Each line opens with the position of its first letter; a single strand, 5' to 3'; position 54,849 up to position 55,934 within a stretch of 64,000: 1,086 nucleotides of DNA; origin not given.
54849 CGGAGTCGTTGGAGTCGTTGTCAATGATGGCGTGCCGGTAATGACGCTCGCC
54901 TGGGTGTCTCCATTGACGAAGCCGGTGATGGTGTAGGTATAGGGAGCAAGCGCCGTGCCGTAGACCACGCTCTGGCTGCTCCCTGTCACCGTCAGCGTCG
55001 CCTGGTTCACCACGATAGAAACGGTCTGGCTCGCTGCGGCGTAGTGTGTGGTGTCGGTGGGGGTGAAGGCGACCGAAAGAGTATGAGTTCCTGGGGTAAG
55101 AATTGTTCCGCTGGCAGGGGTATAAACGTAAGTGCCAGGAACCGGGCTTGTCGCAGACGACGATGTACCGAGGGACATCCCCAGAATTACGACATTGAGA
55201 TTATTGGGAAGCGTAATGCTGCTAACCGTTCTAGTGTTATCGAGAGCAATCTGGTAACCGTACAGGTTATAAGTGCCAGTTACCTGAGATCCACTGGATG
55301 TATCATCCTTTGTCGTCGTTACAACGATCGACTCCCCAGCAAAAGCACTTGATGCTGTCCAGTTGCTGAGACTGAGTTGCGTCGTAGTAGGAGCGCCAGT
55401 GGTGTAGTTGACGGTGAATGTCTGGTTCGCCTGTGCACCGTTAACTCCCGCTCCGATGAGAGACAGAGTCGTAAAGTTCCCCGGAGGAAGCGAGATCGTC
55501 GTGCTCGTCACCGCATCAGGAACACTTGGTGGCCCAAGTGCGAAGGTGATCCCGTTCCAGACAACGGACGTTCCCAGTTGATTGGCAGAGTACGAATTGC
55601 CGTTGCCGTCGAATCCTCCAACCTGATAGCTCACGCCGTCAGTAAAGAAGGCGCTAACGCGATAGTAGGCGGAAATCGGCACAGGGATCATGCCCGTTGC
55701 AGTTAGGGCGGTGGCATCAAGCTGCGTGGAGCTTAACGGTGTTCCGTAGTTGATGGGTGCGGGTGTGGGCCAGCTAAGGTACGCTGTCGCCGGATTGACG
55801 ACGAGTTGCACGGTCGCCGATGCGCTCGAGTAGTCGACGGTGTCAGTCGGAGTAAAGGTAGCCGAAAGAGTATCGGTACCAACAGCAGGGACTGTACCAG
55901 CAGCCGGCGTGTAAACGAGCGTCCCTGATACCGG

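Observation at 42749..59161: One ~16.4-kb adhesin-like coding unit (~5,470 codons) built from Ig-like domains, an FG-GAP propeller and MBG-type repeats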

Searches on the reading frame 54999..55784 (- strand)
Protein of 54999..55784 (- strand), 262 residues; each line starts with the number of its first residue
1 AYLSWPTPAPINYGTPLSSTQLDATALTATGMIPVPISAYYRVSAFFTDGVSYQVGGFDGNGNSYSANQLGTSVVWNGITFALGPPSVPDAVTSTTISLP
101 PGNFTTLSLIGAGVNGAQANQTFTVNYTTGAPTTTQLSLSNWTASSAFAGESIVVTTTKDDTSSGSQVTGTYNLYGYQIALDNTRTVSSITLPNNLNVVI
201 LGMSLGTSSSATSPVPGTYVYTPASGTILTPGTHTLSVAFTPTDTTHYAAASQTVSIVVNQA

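Call 52: predict_structure(alignment_id=A3)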
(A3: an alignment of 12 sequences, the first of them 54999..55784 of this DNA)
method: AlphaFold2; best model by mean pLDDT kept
length: 262 residues; sequences in the alignment: 12
mean_pLDDT: 77.2   pTM: 0.62
mean pLDDT of the five models: 77.2, 76.2, 75.8, 71.8, 67.1
residues with pLDDT >= 90: 74; 70-90: 113; 50-70: 49; < 50: 26
segments of 3 or more residues with pLDDT < 50: 38-56, 85-91
pLDDT, mean of each block of 10 residues (from residue 1): 83 91 78 64 44 48 57 69 49 71 83 85 90 93 87 83 68 88 86 82 74 77 95 94 77 91 80
secondary structure, 60 per line:
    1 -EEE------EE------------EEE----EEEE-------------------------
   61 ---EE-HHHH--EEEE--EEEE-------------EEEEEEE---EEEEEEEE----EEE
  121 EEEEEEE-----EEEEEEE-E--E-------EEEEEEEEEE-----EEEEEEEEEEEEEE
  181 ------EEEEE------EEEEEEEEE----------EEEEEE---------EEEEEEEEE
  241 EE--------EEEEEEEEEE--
elements in order: E2-4 E25-27 E32-35 H67-70 E73-76 E79-82 E96-102 E106-113 E118-127 E133-139 E152-161 E167-180 E187-191 E198-206 E217-222 E232-242 E251-260

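Call 56: fold_search(model_id=the predicted structure, library=pdb)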
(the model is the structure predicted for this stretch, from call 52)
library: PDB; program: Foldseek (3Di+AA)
matches with E <= 10: 1053; with E <= 0.001: 4
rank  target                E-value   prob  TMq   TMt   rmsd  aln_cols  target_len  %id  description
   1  7wuw_A                3.1e-09  1.00  0.60  0.79   3.1       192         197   17  Crystal structure of AziU3/U2 from Streptomyces sahachiroi (released 2022-09-07)
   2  8gs1_C                1.3e-08  1.00  0.60  0.78   3.4       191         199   17  Crystal structure of AziU2-U3 complex from Streptomyces sahachiroi NRRL2485 (released 2023-09-06)
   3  8gs1_A                4.3e-08  1.00  0.58  0.74   4.0       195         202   16  Crystal structure of AziU2-U3 complex from Streptomyces sahachiroi NRRL2485 (released 2023-09-06)
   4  7wuw_B                5.3e-08  1.00  0.60  0.78   3.2       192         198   17  Crystal structure of AziU3/U2 from Streptomyces sahachiroi (released 2022-09-07)
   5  7y5n_C                3.5e-03  0.87  0.28  0.08  15.8       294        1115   14  Structure of 1:1 PAPP-A.ProMBP complex(half map) (released 2023-01-11)
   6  8d8o_B                9.0e-03  0.84  0.29  0.08  14.8       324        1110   13  Cryo-EM structure of substrate unbound PAPP-A (released 2022-09-28)
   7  8hhe_B                1.2e-02  0.93  0.27  0.13  14.2       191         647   13  Crystal structure of Cry5B from Bacillus thuringiensis at 4.5 A resolution (released 2022-12-07)
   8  3zm8_A                1.4e-02  0.92  0.25  0.16  10.8       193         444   12  Crystal structure of Podospora anserina GH26-CBM35 beta-(1,4)- mannanase (released 2013-04-17)
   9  8a7d_C                1.4e-02  0.69  0.27  0.09  17.9       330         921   12  Partial dimer complex of PAPP-A and its inhibitor STC2 (released 2022-11-02)
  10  8sl1_A                1.6e-02  0.69  0.28  0.10  16.6       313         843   13  Cryo-EM structure of PAPP-A2 (released 2023-11-08)
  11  4d8m                  1.7e-02  0.82  0.24  0.13  15.0       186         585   12  Crystal structure of Bacillus thuringiensis Cry5B nematocidal toxin (released 2012-12-19)
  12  2vtf_A                2.9e-02  0.69  0.20  0.10  10.2       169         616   11  X-ray crystal structure of the Endo-beta-N-acetylglucosaminidase from Arthrobacter protophormiae E173Q mutant reveals  (released 2009-03-31)
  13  8hgh_A                3.1e-02  0.75  0.30  0.07  13.6       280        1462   13  Structure of 2:2 PAPP-A.STC2 complex (released 2023-01-11)
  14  7wwn                  3.8e-02  0.15  0.13  0.19  18.0       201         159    9  Structure of hypothetical protein TTHA1873 from Thermus thermophilus with Potassium mercuric iodide (released 2022-04-06)
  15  8hhe_A                4.9e-02  0.75  0.26  0.13  14.9       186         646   13  Crystal structure of Cry5B from Bacillus thuringiensis at 4.5 A resolution (released 2022-12-07)
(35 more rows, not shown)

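Call 57: search_solved_structures(query=A3, max_evalue=10, show_alignments=2)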
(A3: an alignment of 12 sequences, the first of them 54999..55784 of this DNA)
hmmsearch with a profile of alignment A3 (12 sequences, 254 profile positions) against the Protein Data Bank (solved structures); distinct sequences matched with E-value up to 10: 6.
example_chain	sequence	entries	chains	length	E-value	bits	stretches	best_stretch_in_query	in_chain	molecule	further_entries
8gs1_A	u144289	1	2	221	0.0005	22.8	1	43-206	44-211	Azi28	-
7wuw_A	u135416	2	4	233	0.00057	22.6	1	43-206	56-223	AziU2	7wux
7n6g_1J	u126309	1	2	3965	0.54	12.8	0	205-241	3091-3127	HYDIN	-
9ijj_4G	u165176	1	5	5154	0.67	12.5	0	208-242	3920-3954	Hydrocephalus-inducing protein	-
7n6g_1L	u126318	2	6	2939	1.2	11.7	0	203-248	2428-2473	FAP47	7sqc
8pjw_A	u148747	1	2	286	6.3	9.3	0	40-60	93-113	SAKe6FE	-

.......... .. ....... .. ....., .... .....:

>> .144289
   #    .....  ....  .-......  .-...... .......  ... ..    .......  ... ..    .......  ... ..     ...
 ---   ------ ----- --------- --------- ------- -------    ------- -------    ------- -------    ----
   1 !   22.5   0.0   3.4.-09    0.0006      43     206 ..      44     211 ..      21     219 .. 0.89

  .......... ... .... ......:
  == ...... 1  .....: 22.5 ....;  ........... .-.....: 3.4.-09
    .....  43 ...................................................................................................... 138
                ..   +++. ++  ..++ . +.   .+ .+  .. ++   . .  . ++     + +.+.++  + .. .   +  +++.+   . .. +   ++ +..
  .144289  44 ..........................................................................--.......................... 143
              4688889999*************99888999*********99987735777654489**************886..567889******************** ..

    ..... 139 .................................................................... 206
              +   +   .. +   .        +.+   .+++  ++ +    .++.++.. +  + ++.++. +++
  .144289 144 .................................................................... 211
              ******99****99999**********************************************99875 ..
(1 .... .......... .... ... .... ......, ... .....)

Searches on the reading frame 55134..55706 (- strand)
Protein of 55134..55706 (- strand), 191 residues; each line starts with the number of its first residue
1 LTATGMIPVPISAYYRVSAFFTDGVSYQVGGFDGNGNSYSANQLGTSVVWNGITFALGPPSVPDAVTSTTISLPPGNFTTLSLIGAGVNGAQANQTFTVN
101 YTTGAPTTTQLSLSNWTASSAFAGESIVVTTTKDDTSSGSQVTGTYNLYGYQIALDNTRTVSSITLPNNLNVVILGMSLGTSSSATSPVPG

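Call 25: search_protein_families(library=pfam, proteins=[window:55134-55706:-], max_evalue=1)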
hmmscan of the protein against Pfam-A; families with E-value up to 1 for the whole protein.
seq(191 aa): 1 family
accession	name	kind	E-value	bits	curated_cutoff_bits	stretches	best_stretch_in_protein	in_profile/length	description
PF24878.1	YkcB_C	-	0.024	14.9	27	0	28-58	37-67/85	Putative mannosyltransferase YkcB-like, C-terminal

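Call 69: find_homologous_proteins(query=A4, max_evalue=0.001)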
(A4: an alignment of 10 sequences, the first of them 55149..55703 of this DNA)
Query A4 (10 sequences) (185 aa, profile of the alignment): 500 proteins with E <= 0.001 among 5338 candidates; the best 120 are listed.
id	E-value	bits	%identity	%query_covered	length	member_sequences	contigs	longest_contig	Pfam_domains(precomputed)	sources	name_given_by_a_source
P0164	4.9e-94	331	45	91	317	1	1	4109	-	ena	-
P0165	4.4e-85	302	41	93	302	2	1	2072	-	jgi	jgi:hypothetical protein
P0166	2.9e-83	296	40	92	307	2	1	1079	-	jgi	-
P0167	1.7e-80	287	44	95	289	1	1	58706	-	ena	-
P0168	6.7e-80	285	37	85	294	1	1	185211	-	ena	-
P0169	4.5e-79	282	40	85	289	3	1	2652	-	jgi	jgi:hypothetical protein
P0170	6.4e-79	282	55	46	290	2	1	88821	-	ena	-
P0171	9.1e-79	281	39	81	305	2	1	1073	-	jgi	jgi:hypothetical protein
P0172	1.5e-76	274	37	92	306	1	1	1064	-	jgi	jgi:hypothetical protein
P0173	2.1e-76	274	40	92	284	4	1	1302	-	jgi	jgi:hypothetical protein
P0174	4.8e-76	272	44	88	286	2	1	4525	-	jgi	-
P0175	3.7e-74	266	54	52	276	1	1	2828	-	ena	-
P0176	1.5e-72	261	41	88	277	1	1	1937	-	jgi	jgi:hypothetical protein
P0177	3.4e-72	260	51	52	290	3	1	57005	-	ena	-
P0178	4.0e-72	260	34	96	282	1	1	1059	-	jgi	jgi:hypothetical protein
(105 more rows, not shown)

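Call 73: search_protein_representatives(alignment_id=A4)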
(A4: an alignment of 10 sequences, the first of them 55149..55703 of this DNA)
Query: 10 sequences, 181 profile positions. Proteins with E-value up to 0.001 (for the whole library): 2776; up to 1e-10: 1598; up to 1e-30: 796. The best 150 are listed.
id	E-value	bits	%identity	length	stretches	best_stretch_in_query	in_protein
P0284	1.6e-236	793.6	-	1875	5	3-179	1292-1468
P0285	1.2e-234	787.5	-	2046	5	5-178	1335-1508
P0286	1.1e-201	680.1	-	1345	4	5-177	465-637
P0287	1.6e-190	643.7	-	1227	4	3-176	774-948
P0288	4.8e-190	642.2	-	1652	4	5-179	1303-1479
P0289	1.4e-189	640.6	-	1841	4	3-179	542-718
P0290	6.4e-169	573.3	-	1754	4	2-179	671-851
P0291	4.8e-166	564.0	-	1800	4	5-179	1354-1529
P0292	4.1e-156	531.6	-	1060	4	17-180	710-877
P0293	1.3e-150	513.7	-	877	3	5-177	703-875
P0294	6.3e-149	508.2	-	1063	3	5-178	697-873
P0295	1.6e-148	506.9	-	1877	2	2-181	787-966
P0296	3.2e-146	499.4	-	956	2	2-181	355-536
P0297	4.9e-146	498.8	-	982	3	4-177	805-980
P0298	4.6e-145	495.6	-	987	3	6-178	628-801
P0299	5.1e-144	492.2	-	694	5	27-179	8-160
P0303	5.5e-141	482.3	-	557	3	3-178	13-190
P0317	4.4e-123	424.0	-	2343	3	4-180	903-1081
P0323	3.1e-111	385.4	-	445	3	2-178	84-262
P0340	9.5e-102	354.5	-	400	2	5-179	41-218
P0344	1.3e-100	350.8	-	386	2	5-179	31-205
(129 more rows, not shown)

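Call 74: search_protein_families(library=pfam, proteins=[P0284, P0286, P0292, P0299, P0303, P0323, P0340, P0344, P0317], max_evalue=0.0001)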
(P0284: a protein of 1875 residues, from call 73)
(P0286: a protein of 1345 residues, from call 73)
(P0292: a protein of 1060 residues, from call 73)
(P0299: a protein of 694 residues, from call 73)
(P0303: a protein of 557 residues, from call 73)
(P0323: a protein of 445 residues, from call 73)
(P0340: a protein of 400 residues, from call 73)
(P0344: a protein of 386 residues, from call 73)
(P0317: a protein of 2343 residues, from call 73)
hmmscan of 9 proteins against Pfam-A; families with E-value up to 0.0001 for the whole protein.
P0284 (1875 aa): 2 families
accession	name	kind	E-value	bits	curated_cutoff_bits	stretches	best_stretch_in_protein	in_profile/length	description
PF13290.12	CHB_HEX_C_1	-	1.4e-72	240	22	4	928-993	1-66/67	Chitobiase/beta-hexosaminidase C-terminal domain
PF13287.12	Fn3_assoc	-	9.4e-55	183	23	4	939-994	1-56/59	Fn3 associated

P0286 (1345 aa): 4 families
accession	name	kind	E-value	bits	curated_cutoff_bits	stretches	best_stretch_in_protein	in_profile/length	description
PF13290.12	CHB_HEX_C_1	-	7.5e-115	375.4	22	6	112-177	1-66/67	Chitobiase/beta-hexosaminidase C-terminal domain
PF13287.12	Fn3_assoc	-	1.7e-91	300.7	23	6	1102-1160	1-59/59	Fn3 associated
PF16405.10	DUF5013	-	1.2e-05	26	28.5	0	765-841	37-103/149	Domain of unknown function (DUF5013)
PF17342.7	DUF5372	-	4.8e-05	23.7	25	0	552-593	24-64/78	Family of unknown function (DUF5372)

P0292 (1060 aa): 0 families

P0299 (694 aa): 3 families
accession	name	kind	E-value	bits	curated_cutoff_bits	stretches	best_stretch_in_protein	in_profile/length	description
PF13290.12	CHB_HEX_C_1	-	2.4e-39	133.5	22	2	441-507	1-67/67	Chitobiase/beta-hexosaminidase C-terminal domain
PF13287.12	Fn3_assoc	-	9.6e-32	109.3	23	2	452-510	1-59/59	Fn3 associated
PF03174.19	CHB_HEX_C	-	1.6e-05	25.2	23.6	0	441-495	15-67/76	Chitobiase/beta-hexosaminidase C-terminal domain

P0303 (557 aa): 0 families

P0323 (445 aa): 0 families

P0340 (400 aa): 0 families

P0344 (386 aa): 0 families

P0317 (2343 aa): 2 families
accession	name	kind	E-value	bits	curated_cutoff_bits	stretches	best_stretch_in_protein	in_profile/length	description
PF13290.12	CHB_HEX_C_1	-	6.2e-47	157.8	22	3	559-624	1-66/67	Chitobiase/beta-hexosaminidase C-terminal domain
PF13287.12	Fn3_assoc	-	5.4e-39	132.5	23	3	570-628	1-59/59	Fn3 associated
